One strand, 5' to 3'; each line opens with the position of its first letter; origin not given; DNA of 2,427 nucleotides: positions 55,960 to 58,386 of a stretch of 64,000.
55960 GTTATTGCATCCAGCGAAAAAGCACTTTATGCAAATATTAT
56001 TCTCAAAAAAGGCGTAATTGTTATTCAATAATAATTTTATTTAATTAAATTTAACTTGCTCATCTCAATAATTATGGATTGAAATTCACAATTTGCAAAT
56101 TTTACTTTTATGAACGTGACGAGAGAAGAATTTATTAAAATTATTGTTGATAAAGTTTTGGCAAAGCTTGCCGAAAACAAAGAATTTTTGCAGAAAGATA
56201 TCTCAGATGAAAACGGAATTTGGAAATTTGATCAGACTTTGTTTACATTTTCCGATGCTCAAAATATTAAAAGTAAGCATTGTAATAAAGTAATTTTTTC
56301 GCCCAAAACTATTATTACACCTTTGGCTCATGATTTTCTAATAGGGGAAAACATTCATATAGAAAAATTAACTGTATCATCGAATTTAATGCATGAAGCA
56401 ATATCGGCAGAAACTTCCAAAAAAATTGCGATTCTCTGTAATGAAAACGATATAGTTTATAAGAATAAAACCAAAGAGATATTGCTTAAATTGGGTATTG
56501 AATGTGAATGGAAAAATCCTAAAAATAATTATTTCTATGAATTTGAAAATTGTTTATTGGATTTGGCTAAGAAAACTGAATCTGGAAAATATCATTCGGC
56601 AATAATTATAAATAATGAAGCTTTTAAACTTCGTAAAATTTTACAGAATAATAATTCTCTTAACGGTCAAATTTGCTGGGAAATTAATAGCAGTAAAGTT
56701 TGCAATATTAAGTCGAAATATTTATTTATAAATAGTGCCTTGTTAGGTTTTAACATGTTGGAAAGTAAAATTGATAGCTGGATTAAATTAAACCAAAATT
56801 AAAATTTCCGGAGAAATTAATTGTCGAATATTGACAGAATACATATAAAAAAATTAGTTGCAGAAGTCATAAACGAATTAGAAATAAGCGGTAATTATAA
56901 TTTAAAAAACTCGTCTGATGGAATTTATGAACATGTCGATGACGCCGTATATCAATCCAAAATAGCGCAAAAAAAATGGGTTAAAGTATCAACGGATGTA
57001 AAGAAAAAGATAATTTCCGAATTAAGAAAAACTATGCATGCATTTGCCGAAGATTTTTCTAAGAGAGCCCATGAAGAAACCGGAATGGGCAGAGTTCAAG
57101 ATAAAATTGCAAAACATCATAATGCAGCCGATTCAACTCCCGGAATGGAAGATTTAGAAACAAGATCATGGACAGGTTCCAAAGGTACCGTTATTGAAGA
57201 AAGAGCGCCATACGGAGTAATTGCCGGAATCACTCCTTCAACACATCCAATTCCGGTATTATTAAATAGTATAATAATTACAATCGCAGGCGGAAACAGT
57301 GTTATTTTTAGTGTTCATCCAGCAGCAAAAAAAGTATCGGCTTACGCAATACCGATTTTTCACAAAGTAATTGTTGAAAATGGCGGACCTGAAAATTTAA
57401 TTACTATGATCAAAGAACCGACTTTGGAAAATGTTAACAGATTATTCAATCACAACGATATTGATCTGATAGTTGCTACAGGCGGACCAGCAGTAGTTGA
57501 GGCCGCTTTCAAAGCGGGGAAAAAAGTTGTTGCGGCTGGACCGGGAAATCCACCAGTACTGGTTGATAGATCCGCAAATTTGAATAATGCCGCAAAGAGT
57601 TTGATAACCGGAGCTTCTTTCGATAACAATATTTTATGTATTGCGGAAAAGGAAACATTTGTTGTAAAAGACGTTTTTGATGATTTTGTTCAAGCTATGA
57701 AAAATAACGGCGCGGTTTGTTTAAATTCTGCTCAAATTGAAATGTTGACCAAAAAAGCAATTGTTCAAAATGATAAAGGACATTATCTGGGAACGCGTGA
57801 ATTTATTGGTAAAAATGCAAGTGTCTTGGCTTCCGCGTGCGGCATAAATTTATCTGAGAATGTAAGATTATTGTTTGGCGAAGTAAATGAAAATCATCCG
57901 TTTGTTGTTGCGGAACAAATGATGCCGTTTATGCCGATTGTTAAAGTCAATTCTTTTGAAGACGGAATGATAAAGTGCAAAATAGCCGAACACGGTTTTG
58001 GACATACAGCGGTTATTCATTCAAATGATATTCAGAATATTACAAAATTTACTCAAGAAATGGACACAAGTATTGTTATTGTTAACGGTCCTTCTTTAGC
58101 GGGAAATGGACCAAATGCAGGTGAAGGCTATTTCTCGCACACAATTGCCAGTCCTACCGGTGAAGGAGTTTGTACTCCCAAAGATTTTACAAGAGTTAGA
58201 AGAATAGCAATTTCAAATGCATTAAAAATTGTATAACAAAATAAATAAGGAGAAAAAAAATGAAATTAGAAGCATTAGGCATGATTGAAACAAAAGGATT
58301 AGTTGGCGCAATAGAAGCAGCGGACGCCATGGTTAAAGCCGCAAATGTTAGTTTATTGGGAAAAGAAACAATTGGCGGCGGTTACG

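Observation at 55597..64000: Fucose/rhamnose-type microcompartment operon with a single shell gene and no visible vertex protein or phosphotransacylase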

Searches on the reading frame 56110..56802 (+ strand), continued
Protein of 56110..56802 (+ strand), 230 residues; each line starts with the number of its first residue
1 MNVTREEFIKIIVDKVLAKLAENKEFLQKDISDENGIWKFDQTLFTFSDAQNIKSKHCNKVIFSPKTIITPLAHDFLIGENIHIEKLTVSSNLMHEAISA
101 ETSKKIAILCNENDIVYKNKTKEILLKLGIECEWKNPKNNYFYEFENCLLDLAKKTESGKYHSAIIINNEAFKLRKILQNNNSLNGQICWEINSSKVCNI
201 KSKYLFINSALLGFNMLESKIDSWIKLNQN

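Call 74: search_protein_families(library=pfam, alignment_id=A3, max_evalue=0.1)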
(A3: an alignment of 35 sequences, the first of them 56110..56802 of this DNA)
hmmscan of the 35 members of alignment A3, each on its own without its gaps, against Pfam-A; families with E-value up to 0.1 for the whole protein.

A. member 1, window:56110-56802:+ (230 aa): 1 family
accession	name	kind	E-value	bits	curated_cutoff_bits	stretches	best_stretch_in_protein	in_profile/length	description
PF06851.17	DUF1247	-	0.065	13.6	27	0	149-209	13-73/148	Protein of unknown function (DUF1247)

B. families by the number of members that match (of 35 scanned): 20 families
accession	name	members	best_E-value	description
PF02502.23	LacAB_rpiB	29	2.6e-47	Ribose/Galactose Isomerase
PF15953.10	PDU_like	10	0.0053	Putative propanediol utilisation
PF13671.12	AAA_33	1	0.00089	AAA domain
PF19875.4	DUF6348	1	0.0049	Family of unknown function (DUF6348)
PF24748.1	Galaxin_repeat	1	0.0058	Galaxin-like repeats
PF10137.14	CAP12-PCTIR_TIR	1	0.011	CAP12/Pycsar effector protein, TIR domain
PF03698.18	UPF0180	1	0.019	Uncharacterised protein family (UPF0180)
PF22538.1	HexPS-like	1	0.02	Hexaprenyl diphosphate synthase, small subunit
PF12967.12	DUF3855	1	0.02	Domain of Unknown Function with PDB structure (DUF3855)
PF09383.16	NIL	1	0.043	NIL domain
PF19799.5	DUF6282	1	0.049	Family of unknown function (DUF6282)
PF01119.25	DNA_mis_repair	1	0.05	DNA mismatch repair protein, C-terminal domain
PF06851.17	DUF1247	1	0.065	Protein of unknown function (DUF1247)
PF17174.10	DUF5130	1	0.067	Domain of unknown function (DUF5130)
PF02817.22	E3_binding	1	0.071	e3 binding domain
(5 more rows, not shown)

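Call 75: search_solved_structures(query=A3, max_evalue=10, show_alignments=2)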
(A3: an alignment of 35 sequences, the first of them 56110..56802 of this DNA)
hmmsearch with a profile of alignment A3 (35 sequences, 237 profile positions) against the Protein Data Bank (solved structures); distinct sequences matched with E-value up to 10: 29.
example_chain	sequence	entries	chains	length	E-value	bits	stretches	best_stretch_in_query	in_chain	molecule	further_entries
3ph3_A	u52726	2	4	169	1.4e-19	74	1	102-234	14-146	Ribose-5-phosphate isomerase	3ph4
3he8_A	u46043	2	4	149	7e-19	71.7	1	110-234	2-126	Ribose-5-phosphate isomerase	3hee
1nn4_A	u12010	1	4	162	1.8e-15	60.5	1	105-234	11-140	Ribose 5-phosphate isomerase B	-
6fxw_A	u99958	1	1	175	2.1e-15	60.3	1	109-234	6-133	Putative ribose 5-phosphate isomerase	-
4lfk_B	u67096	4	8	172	6.3e-15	58.7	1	111-234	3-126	Galactose-6-phosphate isomerase subunit B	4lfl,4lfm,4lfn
2vvr_A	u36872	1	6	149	1.2e-14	57.8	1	109-234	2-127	RIBOSE-5-PHOSPHATE ISOMERASE B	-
6fxs_A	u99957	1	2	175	3.4e-14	56.3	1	104-233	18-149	Ribose 5-phosphate isomerase, putative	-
1o1x_A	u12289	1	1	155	3.5e-14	56.3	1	104-222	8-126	ribose-5-phosphate isomerase RpiB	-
3k7p_A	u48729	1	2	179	9e-12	48.4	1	104-233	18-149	Ribose 5-phosphate isomerase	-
3m1p_A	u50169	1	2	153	1.8e-11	47.4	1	109-233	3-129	Ribose 5-phosphate isomerase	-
6fxl_A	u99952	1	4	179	2.4e-11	47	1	104-233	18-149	Ribose 5-phosphate isomerase, putative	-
3k7o_A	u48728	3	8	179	2.5e-11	46.9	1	104-233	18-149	Ribose 5-phosphate isomerase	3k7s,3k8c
3s5p_A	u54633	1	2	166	2.7e-08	37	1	102-234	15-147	Ribose 5-phosphate isomerase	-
3qd5_A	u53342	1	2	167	5.9e-08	35.9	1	111-233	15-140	putative ribose-5-phosphate isomerase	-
3sdw_A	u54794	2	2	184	6.8e-08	35.7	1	110-233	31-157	ribose 5-phosphate isomerase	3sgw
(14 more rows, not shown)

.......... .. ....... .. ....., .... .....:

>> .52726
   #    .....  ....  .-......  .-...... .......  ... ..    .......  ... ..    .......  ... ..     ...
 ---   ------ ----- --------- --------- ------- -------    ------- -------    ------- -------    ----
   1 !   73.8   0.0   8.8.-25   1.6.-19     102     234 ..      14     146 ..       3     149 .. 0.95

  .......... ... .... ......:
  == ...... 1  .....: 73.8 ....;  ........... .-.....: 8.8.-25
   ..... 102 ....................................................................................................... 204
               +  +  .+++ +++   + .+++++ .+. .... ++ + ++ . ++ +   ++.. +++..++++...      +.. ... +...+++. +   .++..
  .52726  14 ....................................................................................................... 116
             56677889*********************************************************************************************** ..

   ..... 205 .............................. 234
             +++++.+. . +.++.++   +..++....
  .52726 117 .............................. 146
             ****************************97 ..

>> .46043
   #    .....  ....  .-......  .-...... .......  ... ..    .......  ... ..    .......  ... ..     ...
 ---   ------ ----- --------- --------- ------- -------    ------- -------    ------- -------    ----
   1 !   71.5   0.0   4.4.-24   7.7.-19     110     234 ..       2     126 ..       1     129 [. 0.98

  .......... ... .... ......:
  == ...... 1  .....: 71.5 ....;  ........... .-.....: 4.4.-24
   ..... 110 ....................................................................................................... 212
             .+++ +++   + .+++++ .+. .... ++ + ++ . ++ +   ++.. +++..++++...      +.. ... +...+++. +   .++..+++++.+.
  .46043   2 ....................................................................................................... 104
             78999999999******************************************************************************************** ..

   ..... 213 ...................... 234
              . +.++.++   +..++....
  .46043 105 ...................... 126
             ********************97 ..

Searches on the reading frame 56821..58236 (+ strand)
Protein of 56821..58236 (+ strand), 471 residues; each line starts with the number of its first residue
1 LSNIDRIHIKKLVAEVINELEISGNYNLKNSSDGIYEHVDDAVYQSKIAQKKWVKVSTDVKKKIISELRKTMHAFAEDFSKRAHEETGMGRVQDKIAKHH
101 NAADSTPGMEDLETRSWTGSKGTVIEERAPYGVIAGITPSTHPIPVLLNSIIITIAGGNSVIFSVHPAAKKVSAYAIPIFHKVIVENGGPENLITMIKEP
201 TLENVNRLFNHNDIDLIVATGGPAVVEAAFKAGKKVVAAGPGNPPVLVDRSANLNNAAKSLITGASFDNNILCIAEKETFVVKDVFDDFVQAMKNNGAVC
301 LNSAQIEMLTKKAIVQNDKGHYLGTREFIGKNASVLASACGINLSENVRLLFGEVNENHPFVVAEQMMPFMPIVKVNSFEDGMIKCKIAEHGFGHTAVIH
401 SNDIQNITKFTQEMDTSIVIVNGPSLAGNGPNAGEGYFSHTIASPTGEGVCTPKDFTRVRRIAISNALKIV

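Call 3: search_protein_families(library=pfam, proteins=[window:56821-58236:+], max_evalue=0.01)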
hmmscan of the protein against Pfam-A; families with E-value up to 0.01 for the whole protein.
window:56821-58236:+ (471 aa): 1 family
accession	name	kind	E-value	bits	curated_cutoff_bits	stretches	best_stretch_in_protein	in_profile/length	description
PF00171.27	Aldedh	-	5.1e-35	121.4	23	2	33-295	25-291/461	Aldehyde dehydrogenase family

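Call 6: search_protein_families(library=ncbifam, proteins=[window:56821-58236:+], max_evalue=0.01)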
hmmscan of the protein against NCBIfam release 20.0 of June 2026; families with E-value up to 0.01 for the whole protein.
window:56821-58236:+ (471 aa): 42 families (the best 25 are shown)
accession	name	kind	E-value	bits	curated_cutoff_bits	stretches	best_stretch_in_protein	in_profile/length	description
NF011927.0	PRK15398.1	subfamily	2.7e-167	557.1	403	1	6-471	3-465/465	aldehyde dehydrogenase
NF010378.0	PRK13805.1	equivalog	8.8e-78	262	951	1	36-428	13-409/872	bifunctional acetaldehyde-CoA/alcohol dehydrogenase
TIGR02518.1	EutH_ACDH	equivalog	6.4e-69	233.1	620.1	1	39-430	10-405/488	acetaldehyde dehydrogenase (acetylating)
NF047625.1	AcylSulfactDhSauS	equivalog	9.5e-48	163.1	600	1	38-436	5-408/464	acylating sulfoacetaldehyde dehydrogenase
NF042993.1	AlphKGSA_gudD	equivalog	1.5e-22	80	770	1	35-433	40-449/481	alpha-ketoglutaric semialdehyde dehydrogenase GucD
NF052305.1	DioxValDhHalo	equivalog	2e-21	76.4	750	1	37-423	43-440/483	2,5-dioxovalerate dehydrogenase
NF040648.1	lactal_redase_Meth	equivalog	9.3e-21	74.4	650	1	35-425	31-425/463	lactaldehyde dehydrogenase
NF047626.1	SulfactDhSafD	equivalog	1.3e-20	74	700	1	36-424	22-417/454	sulfoacetaldehyde dehydrogenase SafD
TIGR03250.1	PhnAcAld_DH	equivalog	1.8e-17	63.2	635.65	1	118-421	126-428/472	phosphonoacetaldehyde dehydrogenase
TIGR01804.1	BADH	equivalog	4.4e-17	61.7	668.6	1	28-422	26-432/467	betaine-aldehyde dehydrogenase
NF006916.0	PRK09407.1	equivalog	5.6e-17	61.5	521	1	28-295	47-319/526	succinic semialdehyde dehydrogenase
NF001221.0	PRK00197.1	equivalog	4.8e-16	58.5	289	1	115-429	100-375/418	glutamate-5-semialdehyde dehydrogenase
TIGR02299.1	HpaE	equivalog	6.4e-15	54.7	638.35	1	15-422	16-437/488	5-carboxymethyl-2-hydroxymuconate semialdehyde dehydrogenase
NF010000.0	PRK13473.1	subfamily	1.1e-14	54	615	1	31-422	33-433/475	aminobutyraldehyde dehydrogenase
NF045736.1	PaDhStyDRhodo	equivalog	2.5e-14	52.7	800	1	17-423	20-439/479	phenylacetaldehyde dehydrogenase StyD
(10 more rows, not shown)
